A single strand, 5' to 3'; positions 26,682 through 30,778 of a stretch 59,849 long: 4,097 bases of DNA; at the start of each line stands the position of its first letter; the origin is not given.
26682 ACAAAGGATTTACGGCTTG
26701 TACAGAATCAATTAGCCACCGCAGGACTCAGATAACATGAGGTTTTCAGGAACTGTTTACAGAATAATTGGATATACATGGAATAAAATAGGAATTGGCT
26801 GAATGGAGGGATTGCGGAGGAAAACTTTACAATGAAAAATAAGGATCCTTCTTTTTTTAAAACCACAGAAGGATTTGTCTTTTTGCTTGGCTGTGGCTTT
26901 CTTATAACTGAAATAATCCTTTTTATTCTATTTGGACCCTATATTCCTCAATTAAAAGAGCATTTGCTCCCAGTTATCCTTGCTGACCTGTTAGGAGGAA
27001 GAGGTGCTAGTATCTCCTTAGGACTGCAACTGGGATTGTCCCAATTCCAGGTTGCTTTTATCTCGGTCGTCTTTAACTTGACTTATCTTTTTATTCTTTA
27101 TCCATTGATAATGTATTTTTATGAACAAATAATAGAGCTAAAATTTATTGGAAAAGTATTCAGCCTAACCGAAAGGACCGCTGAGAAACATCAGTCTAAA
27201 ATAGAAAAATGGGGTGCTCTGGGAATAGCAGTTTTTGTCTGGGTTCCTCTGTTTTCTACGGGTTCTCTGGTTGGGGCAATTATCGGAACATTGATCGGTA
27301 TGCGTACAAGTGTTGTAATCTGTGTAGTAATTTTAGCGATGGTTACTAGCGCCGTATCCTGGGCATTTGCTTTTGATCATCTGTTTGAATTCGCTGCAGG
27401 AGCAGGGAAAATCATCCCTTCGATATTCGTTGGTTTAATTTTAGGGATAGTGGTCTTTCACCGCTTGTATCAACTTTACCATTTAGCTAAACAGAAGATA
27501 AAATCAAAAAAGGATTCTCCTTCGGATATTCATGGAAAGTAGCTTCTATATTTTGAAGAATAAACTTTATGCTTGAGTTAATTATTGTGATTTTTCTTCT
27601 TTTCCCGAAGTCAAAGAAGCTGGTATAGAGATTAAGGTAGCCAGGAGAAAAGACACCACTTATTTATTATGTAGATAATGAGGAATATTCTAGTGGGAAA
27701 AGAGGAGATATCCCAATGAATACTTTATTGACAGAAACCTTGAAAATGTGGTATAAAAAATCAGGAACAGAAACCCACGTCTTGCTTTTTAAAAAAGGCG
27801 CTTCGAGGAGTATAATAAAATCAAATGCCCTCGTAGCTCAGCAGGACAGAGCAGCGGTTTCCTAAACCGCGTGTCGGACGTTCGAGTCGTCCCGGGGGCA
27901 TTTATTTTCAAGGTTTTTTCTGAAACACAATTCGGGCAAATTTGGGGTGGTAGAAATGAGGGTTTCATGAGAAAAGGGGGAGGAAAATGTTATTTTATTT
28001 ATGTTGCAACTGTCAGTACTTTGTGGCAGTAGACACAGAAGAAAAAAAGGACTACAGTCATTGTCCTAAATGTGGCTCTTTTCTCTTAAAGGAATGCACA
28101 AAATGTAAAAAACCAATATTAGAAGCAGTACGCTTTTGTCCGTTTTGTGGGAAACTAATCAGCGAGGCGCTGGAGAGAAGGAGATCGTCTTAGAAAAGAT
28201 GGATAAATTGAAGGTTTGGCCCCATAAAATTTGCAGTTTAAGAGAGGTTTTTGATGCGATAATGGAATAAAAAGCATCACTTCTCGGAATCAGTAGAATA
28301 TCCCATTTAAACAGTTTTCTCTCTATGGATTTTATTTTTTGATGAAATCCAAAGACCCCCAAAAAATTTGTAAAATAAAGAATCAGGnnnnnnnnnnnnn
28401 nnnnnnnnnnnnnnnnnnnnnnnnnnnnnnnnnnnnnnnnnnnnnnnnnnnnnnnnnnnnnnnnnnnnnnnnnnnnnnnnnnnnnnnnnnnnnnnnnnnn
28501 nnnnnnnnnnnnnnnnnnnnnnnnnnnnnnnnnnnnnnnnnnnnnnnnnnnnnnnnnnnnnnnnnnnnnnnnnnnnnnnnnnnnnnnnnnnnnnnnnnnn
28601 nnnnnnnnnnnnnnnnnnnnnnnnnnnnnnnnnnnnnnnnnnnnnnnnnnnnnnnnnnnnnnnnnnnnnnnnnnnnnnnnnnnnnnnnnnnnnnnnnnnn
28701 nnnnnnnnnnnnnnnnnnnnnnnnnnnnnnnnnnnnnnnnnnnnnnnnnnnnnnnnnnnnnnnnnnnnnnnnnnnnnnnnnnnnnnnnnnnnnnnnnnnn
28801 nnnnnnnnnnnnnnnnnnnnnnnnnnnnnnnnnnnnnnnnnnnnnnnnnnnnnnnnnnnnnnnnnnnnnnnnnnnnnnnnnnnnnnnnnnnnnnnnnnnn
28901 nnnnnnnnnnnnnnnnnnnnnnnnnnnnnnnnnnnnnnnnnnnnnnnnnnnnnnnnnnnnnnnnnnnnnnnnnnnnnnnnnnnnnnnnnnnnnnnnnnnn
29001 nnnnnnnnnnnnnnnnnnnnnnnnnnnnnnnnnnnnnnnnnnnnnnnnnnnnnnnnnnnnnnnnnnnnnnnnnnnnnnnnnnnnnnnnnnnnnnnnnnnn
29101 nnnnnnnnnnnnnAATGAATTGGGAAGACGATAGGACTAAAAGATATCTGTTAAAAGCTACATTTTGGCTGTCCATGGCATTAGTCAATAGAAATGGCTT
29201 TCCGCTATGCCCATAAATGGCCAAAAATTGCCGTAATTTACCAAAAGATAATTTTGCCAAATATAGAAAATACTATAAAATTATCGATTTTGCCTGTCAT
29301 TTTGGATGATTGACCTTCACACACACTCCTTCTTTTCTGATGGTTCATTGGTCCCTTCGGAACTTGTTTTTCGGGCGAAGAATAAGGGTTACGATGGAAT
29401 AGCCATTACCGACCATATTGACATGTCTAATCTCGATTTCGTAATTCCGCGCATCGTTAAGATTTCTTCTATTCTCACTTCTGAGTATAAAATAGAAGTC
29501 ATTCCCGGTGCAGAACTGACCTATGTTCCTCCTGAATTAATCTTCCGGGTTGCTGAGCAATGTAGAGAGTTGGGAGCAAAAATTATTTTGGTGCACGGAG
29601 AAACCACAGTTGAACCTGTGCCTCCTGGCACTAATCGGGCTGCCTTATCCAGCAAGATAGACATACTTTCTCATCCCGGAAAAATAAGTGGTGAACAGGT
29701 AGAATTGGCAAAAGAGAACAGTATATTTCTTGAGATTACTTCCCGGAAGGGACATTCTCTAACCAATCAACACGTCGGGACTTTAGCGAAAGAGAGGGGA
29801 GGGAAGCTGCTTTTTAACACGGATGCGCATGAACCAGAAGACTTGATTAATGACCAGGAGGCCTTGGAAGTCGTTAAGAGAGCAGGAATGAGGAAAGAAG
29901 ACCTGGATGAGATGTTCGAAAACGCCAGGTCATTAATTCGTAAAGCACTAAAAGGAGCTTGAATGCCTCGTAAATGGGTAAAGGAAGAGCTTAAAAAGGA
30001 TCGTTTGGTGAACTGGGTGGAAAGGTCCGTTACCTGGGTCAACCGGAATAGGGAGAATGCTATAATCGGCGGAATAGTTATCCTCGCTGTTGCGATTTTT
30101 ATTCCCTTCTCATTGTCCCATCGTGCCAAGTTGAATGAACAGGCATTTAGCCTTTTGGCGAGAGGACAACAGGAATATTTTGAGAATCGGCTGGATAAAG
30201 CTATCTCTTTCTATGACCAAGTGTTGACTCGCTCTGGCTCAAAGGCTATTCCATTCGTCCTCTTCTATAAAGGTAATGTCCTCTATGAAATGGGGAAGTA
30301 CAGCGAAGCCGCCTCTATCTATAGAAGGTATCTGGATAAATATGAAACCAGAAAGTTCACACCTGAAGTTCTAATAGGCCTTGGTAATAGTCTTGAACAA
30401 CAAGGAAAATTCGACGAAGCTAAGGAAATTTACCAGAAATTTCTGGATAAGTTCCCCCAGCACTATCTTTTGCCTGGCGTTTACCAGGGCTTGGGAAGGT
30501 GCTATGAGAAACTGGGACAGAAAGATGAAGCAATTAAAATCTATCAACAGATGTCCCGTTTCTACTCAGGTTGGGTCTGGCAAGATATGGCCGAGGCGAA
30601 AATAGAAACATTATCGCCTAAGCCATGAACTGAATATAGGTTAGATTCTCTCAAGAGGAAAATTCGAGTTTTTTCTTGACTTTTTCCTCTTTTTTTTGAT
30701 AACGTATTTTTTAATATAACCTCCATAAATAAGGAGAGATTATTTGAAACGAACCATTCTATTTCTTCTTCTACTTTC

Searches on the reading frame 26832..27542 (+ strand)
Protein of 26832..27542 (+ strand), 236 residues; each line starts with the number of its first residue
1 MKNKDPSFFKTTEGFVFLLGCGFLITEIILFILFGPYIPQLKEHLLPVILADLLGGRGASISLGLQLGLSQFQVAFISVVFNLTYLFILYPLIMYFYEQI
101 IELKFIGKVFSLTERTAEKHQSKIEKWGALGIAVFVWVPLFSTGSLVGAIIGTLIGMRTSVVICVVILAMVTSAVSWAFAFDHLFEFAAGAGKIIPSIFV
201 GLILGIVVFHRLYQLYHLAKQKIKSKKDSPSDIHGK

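Call 73: search_protein_families(library=pfam, proteins=[window:26832-27542:+], max_evalue=0.0001)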
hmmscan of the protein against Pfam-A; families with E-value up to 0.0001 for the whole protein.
window:26832-27542:+ (236 aa): 1 family
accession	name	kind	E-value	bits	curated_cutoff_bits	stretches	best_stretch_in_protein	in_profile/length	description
PF06695.16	Sm_multidrug_ex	-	9.2e-19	68.7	30.7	1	60-174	5-119/121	Putative small multi-drug export protein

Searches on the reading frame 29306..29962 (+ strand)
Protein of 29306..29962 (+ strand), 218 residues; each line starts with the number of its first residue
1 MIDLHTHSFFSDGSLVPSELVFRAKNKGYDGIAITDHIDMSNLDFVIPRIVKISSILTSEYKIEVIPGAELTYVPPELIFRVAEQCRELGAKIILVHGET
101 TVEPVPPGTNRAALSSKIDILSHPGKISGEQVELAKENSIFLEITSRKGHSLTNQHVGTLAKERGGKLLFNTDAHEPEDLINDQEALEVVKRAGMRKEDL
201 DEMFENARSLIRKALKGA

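Call 73: search_protein_families(library=pfam, proteins=[window:29306-29962:+], max_evalue=0.0001)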
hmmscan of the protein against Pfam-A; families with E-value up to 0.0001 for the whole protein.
window:29306-29962:+ (218 aa): 2 families
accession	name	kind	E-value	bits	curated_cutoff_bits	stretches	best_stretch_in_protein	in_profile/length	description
PF02811.25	PHP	-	6.4e-11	43.3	26.4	1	3-75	1-67/164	PHP domain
PF01876.22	RNase_P_p30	-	2.2e-05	24.4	35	1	13-145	11-144/214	RNase P subunit p30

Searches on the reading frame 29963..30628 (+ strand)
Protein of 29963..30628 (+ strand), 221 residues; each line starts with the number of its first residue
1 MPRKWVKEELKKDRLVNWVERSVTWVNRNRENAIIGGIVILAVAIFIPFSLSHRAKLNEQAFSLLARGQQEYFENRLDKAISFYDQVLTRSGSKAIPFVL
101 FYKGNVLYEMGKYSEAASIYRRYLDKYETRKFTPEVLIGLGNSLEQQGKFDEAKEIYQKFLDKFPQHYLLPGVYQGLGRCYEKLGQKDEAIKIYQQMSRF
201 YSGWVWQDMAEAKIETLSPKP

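Call 73: search_protein_families(library=pfam, proteins=[window:29963-30628:+], max_evalue=0.0001)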
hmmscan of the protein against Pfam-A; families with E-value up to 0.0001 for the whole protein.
window:29963-30628:+ (221 aa): 15 families
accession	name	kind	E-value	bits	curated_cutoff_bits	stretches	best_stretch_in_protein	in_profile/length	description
PF07719.23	TPR_2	-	6.3e-23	79.4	27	1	134-167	1-34/34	Tetratricopeptide repeat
PF13174.12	TPR_6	-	1.8e-20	72.6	26.3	1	136-166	2-32/33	Tetratricopeptide repeat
PF13432.12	TPR_16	-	2.3e-19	69.9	32.7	2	103-166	3-63/65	Tetratricopeptide repeat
PF00515.34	TPR_1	-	5e-18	64.5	27.8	0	135-160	2-27/34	Tetratricopeptide repeat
PF13428.12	TPR_14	-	1.9e-17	62.4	23.5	0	134-168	1-35/44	Tetratricopeptide repeat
PF13424.12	TPR_12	-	9.7e-17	61.4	30.1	1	135-197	4-71/77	Tetratricopeptide repeat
PF14559.12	TPR_19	-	2.5e-16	60.2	25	2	146-198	3-52/68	Tetratricopeptide repeat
PF13181.12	TPR_8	-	7.9e-16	57.3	25.7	0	173-196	3-26/34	Tetratricopeptide repeat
PF13176.12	TPR_7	-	9.7e-16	56.9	27.9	0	176-196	4-24/36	Tetratricopeptide repeat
PF13374.12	TPR_10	-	3.6e-08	33.6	27.5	0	104-128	9-33/42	Tetratricopeptide repeat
PF13431.12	TPR_17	-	1.5e-07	31.5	24.4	0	157-191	2-33/34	Tetratricopeptide repeat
PF12895.13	ANAPC3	-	3.9e-07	30.7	27.2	0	75-159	3-81/82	Anaphase-promoting complex, cyclosome, subunit 3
PF01535.26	PPR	-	2.1e-06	28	25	0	179-199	8-28/31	PPR repeat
PF25062.1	ARM_TT21_N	-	7.5e-06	26.3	40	1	60-167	99-201/222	Tetratricopeptide repeat protein 21 N-terminal ARM repeat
PF23241.1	HAT_PRP39_C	-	9.9e-05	22.9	33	0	112-168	73-127/139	PRP39 C-terminal HAT repeat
